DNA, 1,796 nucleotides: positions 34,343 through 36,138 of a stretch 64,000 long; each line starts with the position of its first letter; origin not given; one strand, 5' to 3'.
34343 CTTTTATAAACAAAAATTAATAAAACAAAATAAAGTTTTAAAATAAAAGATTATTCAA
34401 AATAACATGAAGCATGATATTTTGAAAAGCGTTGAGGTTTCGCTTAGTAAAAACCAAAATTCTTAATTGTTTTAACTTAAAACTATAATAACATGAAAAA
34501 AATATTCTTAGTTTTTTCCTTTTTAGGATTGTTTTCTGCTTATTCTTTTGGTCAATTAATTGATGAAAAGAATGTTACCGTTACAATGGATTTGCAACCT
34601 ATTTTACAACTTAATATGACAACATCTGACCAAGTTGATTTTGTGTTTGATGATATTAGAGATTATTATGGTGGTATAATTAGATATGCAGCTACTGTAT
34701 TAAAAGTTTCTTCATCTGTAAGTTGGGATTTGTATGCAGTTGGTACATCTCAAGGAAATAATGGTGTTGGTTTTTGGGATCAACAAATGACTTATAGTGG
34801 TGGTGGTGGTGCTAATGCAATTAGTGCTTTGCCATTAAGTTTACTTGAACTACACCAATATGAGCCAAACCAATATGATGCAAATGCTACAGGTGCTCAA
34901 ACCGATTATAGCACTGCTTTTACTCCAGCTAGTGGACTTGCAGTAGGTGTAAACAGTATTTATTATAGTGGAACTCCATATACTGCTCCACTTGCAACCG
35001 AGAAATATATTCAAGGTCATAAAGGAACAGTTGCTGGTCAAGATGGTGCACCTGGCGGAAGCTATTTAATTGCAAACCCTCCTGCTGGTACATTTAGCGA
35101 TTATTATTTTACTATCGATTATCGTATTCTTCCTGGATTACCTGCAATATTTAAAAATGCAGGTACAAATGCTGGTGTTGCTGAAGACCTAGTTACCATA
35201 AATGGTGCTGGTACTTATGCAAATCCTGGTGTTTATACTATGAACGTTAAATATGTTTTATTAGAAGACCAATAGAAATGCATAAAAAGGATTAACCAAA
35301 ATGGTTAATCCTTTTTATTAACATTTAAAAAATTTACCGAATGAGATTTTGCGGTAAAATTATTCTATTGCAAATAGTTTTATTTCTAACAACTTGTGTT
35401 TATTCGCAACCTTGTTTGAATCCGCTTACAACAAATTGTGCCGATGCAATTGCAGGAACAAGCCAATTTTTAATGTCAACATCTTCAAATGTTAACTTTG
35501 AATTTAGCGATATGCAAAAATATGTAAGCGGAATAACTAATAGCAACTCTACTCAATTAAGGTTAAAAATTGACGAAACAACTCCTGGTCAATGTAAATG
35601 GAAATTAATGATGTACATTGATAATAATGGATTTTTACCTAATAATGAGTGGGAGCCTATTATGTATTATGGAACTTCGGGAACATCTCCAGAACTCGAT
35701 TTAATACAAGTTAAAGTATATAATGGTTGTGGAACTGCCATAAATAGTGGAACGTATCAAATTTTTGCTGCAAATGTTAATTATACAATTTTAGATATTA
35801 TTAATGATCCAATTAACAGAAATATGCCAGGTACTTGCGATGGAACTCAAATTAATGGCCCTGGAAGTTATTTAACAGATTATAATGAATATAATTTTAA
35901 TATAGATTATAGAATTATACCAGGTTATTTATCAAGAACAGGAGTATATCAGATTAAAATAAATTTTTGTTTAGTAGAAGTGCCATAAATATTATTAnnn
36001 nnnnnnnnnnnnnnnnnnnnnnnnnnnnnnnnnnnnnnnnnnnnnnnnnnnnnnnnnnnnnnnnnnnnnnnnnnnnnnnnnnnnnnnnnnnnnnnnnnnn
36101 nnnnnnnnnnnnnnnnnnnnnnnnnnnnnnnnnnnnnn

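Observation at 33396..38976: Four-gene secreted-protein locus organised like a chaperone-usher fibre assembly system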

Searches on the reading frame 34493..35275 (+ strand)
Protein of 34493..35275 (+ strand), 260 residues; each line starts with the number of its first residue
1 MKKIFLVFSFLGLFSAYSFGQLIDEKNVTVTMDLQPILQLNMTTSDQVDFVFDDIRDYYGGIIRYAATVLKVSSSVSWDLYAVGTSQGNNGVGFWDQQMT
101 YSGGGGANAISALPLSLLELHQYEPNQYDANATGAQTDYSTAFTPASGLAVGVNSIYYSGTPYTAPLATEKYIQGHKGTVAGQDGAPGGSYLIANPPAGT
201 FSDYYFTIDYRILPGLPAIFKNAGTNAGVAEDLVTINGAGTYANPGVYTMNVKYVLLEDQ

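Call 3: search_protein_families(library=pfam, proteins=[window:34493-35275:+], max_evalue=1)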
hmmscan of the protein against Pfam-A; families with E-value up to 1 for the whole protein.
window:34493-35275:+ (260 aa): 3 families
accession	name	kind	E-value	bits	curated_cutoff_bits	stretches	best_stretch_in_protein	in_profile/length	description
PF24153.1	Meg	-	0.16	12.7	27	1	4-50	12-57/88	Maternally expressed gene family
PF08980.16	DUF1883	-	0.2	12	26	1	14-80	3-68/89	Domain of unknown function (DUF1883)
PF17259.7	DUF5325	-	0.29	11.4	25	1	1-30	4-33/61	Family of unknown function (DUF5325)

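Call 4: search_protein_families(library=ncbifam, proteins=[window:34493-35275:+], max_evalue=1)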
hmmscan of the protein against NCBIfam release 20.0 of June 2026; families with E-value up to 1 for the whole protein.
window:34493-35275:+ (260 aa): 1 family
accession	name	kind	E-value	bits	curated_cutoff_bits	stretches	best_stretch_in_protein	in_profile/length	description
NF033603.1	mini-MOMP_1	subfamily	0.2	11.5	75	1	1-25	1-25/63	mini-MOMP protein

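Call 22: find_homologous_proteins(query=window:34493-35275:+, max_evalue=0.001)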
Query window:34493-35275:+ (260 aa): 942 proteins with E <= 0.001 among 2173 candidates; the best 120 are listed.
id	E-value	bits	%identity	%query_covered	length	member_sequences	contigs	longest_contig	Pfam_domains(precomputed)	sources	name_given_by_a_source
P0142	2.7e-168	576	100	100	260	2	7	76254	-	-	-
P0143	2.6e-139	481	85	100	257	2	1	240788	-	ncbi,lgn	-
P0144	1.8e-136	472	83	100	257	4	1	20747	-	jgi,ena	-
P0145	2.6e-133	461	81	100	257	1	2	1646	-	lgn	-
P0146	1.5e-131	455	81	100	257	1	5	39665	-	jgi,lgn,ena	-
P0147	3.4e-130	451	80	100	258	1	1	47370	-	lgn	-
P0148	3.8e-130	451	79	100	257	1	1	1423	-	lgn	-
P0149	2.1e-129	448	80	100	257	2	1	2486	-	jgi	jgi:hypothetical protein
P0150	8.0e-128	443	78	100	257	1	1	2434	-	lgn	-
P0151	4.9e-127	441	80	100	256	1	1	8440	-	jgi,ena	-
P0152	7.2e-127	440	79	100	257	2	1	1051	-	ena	-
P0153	1.5e-126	439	77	100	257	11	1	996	-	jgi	-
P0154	4.3e-125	434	78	100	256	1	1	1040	-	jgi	-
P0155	1.7e-124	432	75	100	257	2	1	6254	-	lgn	-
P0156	5.8e-124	431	76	100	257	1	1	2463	-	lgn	-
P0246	7.9e-86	306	60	100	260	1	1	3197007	-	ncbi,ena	-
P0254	2.4e-85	304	61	100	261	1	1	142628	-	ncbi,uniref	ncbi:hypothetical protein AAON49_01560 [Pseudotenacibaculum sp. MALMAid0570]|uniref:hypothetical pro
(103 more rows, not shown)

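Call 31: find_encoding_contigs(protein=P0246, flank=8000, max_places=3)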
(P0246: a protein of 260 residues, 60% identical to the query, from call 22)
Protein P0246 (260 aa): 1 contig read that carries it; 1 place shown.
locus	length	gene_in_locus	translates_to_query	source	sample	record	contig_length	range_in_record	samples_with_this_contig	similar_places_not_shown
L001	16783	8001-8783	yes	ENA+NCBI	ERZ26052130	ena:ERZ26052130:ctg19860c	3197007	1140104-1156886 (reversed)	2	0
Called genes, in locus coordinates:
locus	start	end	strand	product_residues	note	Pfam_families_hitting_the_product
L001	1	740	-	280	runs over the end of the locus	PF00072:Response_reg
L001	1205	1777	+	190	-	PF01168:Ala_racemase_N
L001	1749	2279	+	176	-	PF13646:HEAT_2 (weak)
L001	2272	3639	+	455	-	PF10396:TrmE_N, PF12631:MnmE_helical, PF01926:MMR_HSR1, PF02421:FeoB_N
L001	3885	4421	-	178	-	-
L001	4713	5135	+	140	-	-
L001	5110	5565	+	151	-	-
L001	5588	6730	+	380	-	-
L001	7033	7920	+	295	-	PF06030:WxLIP_PGBD (faint)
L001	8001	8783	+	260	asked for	-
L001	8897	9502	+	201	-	-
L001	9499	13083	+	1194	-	-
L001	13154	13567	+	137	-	-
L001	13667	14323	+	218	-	-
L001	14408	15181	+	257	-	PF01048:PNP_UDP_1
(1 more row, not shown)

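Call 32: find_encoding_contigs(protein=P0254, flank=8000, max_places=3)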
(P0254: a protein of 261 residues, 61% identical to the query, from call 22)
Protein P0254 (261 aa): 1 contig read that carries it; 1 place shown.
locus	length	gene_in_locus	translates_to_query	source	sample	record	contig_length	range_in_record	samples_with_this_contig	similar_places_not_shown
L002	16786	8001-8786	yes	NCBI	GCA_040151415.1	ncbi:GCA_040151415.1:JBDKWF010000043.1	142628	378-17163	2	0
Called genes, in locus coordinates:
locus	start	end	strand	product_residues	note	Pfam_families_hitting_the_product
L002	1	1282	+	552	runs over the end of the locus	PF16893:fn3_2 (faint), PF00041:fn3, PF25523:Ig_RIMBP2 (faint), PF25814:fn3_SORL1 (faint), PF25788:Ig_Rha78A_N (faint), PF00041:fn3, PF18962:Por_Secre_tail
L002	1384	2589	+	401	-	PF08534:Redoxin, PF00578:AhpC-TSA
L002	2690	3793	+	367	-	PF11138:DUF2911, PF13428:TPR_14 (faint), PF00515:TPR_1 (faint), PF07719:TPR_2 (faint)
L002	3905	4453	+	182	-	PF03352:Adenine_glyco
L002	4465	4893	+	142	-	-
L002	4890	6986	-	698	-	PF17191:RecG_wedge, PF01336:tRNA_anti-codon, PF00270:DEAD, PF04851:ResIII, PF00271:Helicase_C, PF19833:RecG_dom3_C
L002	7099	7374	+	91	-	-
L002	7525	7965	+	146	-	-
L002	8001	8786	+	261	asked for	-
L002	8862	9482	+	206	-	-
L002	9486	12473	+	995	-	PF17210:SdrD_B (faint), PF13620:CarboxypepD_reg (faint), PF17802:SpaA (faint)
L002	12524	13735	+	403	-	PF22458:RsmF-B_ferredox, PF01135:PCMT (weak), PF01209:Ubie_methyltran (weak), PF01189:Methyltr_RsmB-F, PF13847:Methyltransf_31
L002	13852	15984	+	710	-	PF04231:Endonuclease_1, PF00041:fn3, PF00932:LTD, PF18962:Por_Secre_tail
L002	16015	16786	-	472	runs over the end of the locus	PF03150:CCP_MauG, PF18962:Por_Secre_tail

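Call 35: search_protein_families(library=pfam, alignment_id=A3, max_evalue=1)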
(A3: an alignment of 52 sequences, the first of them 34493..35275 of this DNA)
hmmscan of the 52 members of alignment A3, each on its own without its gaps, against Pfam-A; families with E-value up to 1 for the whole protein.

A. member 1, window:34493-35275:+ (260 aa): 3 families
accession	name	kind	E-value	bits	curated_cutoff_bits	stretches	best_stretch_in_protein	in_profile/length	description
PF24153.1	Meg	-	0.16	12.7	27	1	4-50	12-57/88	Maternally expressed gene family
PF08980.16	DUF1883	-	0.2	12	26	1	14-80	3-68/89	Domain of unknown function (DUF1883)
PF17259.7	DUF5325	-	0.29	11.4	25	1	1-30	4-33/61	Family of unknown function (DUF5325)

B. families by the number of members that match (of 52 scanned): 14 families
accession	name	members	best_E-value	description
PF02042.20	RWP-RK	6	0.096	RWP-RK domain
PF24153.1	Meg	3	0.12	Maternally expressed gene family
PF05317.16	Thermopsin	2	0.0036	Thermopsin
PF10911.13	T7-like_Y65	1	0.11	Bacteriophage T7-like gene 6.5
PF16398.10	DUF5007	1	0.13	Domain of unknown function (DUF5007)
PF18115.7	Tudor_3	1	0.14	DNA repair protein Crb2 Tudor domain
PF11639.14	HapK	1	0.15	REDY-like protein HapK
PF25444.1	THBD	1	0.17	Thrombomodulin-like domain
PF08980.16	DUF1883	1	0.2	Domain of unknown function (DUF1883)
PF13496.11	DUF4120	1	0.2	Domain of unknown function (DUF4120)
PF11133.13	Phage_head_fibr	1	0.27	Head fiber protein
PF17259.7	DUF5325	1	0.29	Family of unknown function (DUF5325)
PF01633.27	Choline_kinase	1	0.36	Choline/ethanolamine kinase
PF07012.17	Curlin_rpt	1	0.37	Curlin associated repeat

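Call 36: search_solved_structures(query=A3, max_evalue=10)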
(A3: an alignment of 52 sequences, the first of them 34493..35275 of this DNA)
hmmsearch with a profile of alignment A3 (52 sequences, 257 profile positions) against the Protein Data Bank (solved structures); distinct sequences matched with E-value up to 10: 7.
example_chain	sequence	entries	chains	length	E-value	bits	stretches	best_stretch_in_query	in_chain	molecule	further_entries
9ikk_A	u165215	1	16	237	2.9e-65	223.5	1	22-255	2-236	TLP-2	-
9ikj_A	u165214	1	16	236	4.6e-64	219.5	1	22-255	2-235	TLP-1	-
4qi7_A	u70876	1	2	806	0.078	15.6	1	155-227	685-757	Cellobiose dehydrogenase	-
4qi4_A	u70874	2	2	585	0.57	12.8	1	169-221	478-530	Cellobiose dehydrogenase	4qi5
4qi6_A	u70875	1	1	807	0.82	12.3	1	170-221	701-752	Cellobiose dehydrogenase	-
6kgx_M1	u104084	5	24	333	1.1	11.8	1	120-198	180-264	LR7 | R-phycoerythrin gamma chain, chloroplastic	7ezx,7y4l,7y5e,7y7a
2w2n_E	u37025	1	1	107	1.6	11.3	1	159-193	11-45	LOW-DENSITY LIPOPROTEIN RECEPTOR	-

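Call 38: search_solved_structures(query=window:34493-35275:+, max_evalue=0.01, show_alignments=2)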
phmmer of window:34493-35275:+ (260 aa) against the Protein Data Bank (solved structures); distinct sequences matched with E-value up to 0.01: 2.
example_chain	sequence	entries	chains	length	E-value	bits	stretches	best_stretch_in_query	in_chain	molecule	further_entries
9ikk_A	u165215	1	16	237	1.9e-49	171.6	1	22-258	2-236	TLP-2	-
9ikj_A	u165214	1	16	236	2.1e-48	168.2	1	22-258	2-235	TLP-1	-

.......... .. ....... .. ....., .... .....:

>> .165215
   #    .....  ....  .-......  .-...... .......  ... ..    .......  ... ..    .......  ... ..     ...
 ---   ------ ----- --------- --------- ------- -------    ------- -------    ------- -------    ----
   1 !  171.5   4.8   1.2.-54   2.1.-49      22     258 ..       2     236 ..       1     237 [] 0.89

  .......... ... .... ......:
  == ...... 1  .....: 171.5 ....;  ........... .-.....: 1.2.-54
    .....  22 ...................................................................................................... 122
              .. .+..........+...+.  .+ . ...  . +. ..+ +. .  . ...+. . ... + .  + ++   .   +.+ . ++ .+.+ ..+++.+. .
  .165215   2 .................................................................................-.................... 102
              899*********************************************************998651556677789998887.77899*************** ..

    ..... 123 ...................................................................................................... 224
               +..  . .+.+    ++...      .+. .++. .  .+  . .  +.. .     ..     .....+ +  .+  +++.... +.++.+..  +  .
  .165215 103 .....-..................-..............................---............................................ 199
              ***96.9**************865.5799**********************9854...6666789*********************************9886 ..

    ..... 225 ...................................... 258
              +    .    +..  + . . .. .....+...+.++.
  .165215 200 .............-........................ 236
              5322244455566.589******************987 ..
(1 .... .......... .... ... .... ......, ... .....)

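Call 53: find_related_loci(query=A3, collection=genome_contigs, flank=8000)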
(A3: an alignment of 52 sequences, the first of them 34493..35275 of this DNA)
Query A3 (260 aa) in genome_contigs; peptide patterns used: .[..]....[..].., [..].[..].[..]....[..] (x = any residue, [..] = any of these).
251 stretches matched a pattern; 212 encode a relative of the query (tblastn E <= 1e-3); the best 80 are kept; 80 distinct loci.
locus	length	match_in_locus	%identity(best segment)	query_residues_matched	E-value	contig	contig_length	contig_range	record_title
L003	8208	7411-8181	76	1-260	6e-131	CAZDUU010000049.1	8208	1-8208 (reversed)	MAG TPA_asm: uncultured Bacteroidales bacterium isolate binchicken_co20_200 genome assembly, contig: NODE_15642_length_8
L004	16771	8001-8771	76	1-260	1e-130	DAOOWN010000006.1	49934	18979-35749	MAG TPA_asm: Bacteroidales bacterium isolate AMR_MDS_2414 NODE_747_length_49934_cov_6.259107, whole genome shotgun seque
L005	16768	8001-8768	75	1-260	1e-124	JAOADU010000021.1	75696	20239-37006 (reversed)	MAG: Bacteroidales bacterium isolate SKW241 k141_1653397, whole genome shotgun sequence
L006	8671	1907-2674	75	1-260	8e-125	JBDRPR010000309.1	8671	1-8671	MAG: Bacteroidota bacterium isolate MEGAHIT-group-2.131 k141_796669, whole genome shotgun sequence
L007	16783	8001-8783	75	1-260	1e-123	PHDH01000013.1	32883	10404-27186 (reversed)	MAG: Bacteroidetes bacterium HGW-Bacteroidetes-21 08E140C01_z5_2013_Ig3399_v2_scaffold_1074, whole genome shotgun sequen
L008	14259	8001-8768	72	1-260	2e-120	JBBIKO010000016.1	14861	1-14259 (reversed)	MAG: Bacteroidota bacterium isolate QNF170220_bin_188 NODE_3337_length_14861_cov_3.794340, whole genome shotgun sequence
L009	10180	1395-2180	71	1-260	3e-117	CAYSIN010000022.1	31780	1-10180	MAG TPA_asm: uncultured Bacteroidales bacterium isolate binchicken_co20_354 genome assembly, contig: NODE_3010_length_31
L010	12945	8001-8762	70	1-260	6e-115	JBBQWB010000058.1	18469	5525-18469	MAG: Bacteroidales bacterium isolate Co_metawrap_2037 Cmw_2037_k141_1835340_length_18469_cov_10.9978, whole genome shotg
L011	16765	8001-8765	70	1-260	9e-115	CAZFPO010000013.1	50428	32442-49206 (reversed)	MAG TPA_asm: uncultured Lentimicrobiaceae bacterium isolate SRP263991_co7_873 genome assembly, contig: NODE_673_length_5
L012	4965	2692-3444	69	1-260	8e-109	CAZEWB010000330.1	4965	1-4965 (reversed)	MAG TPA_asm: uncultured Bacteroidales bacterium isolate binchicken_co220_80 genome assembly, contig: NODE_11367_length_4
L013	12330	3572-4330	68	1-260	7e-109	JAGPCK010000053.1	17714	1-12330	MAG: Bacteroidia bacterium isolate Gw_SlAct_bin_253 Gw_SlAct_7605_length_17714_cov_15.862057, whole genome shotgun seque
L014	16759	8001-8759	69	1-260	4e-107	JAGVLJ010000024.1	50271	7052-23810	MAG: Bacteroidia bacterium isolate SW_8 c_000000085974, whole genome shotgun sequence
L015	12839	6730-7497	67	1-260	1e-106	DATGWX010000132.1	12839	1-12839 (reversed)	MAG TPA_asm: Bacteroidia bacterium isolate SMAG_U10593 k141_189011, whole genome shotgun sequence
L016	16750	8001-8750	71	1-260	2e-106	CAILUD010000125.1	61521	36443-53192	MAG: uncultured Bacteroidetes bacterium isolate Loclat_bin-05662 genome assembly, contig: bin-05662:125/233, whole genom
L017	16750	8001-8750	70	1-260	2e-106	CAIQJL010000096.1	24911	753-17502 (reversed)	MAG: uncultured Bacteroidetes bacterium isolate LJ_bin-1023 genome assembly, contig: bin-1023:096/407, whole genome shot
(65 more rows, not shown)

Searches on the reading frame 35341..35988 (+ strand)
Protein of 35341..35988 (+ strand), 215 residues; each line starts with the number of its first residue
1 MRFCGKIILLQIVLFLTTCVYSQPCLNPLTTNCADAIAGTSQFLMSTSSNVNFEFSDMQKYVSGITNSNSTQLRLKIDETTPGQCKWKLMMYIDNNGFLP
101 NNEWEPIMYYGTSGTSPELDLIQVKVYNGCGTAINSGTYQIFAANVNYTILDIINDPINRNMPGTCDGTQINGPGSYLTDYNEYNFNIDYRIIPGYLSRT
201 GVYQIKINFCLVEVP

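Call 3: search_protein_families(library=pfam, proteins=[window:35341-35988:+], max_evalue=1)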
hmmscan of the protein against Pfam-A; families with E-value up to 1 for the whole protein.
window:35341-35988:+ (215 aa): 0 families

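Call 4: search_protein_families(library=ncbifam, proteins=[window:35341-35988:+], max_evalue=1)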
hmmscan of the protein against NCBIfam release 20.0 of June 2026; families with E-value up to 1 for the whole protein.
window:35341-35988:+ (215 aa): 0 families

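Call 39: search_solved_structures(query=window:35341-35988:+, max_evalue=10, show_alignments=1)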
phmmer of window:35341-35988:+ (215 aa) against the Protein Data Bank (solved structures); distinct sequences matched with E-value up to 10: 4.
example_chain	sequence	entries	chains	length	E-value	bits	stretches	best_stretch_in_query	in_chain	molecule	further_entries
6soy_B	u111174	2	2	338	0.37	13.8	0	34-67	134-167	ESAG7, subunit of heterodimeric transferrin receptor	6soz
9ikk_A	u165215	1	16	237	0.61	13.1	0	41-86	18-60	TLP-2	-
4yix_A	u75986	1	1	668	1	12.4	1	83-158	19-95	Uncharacterized protein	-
4yiy_B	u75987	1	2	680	1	12.4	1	83-158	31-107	kRNA Editing A6 Specific Protein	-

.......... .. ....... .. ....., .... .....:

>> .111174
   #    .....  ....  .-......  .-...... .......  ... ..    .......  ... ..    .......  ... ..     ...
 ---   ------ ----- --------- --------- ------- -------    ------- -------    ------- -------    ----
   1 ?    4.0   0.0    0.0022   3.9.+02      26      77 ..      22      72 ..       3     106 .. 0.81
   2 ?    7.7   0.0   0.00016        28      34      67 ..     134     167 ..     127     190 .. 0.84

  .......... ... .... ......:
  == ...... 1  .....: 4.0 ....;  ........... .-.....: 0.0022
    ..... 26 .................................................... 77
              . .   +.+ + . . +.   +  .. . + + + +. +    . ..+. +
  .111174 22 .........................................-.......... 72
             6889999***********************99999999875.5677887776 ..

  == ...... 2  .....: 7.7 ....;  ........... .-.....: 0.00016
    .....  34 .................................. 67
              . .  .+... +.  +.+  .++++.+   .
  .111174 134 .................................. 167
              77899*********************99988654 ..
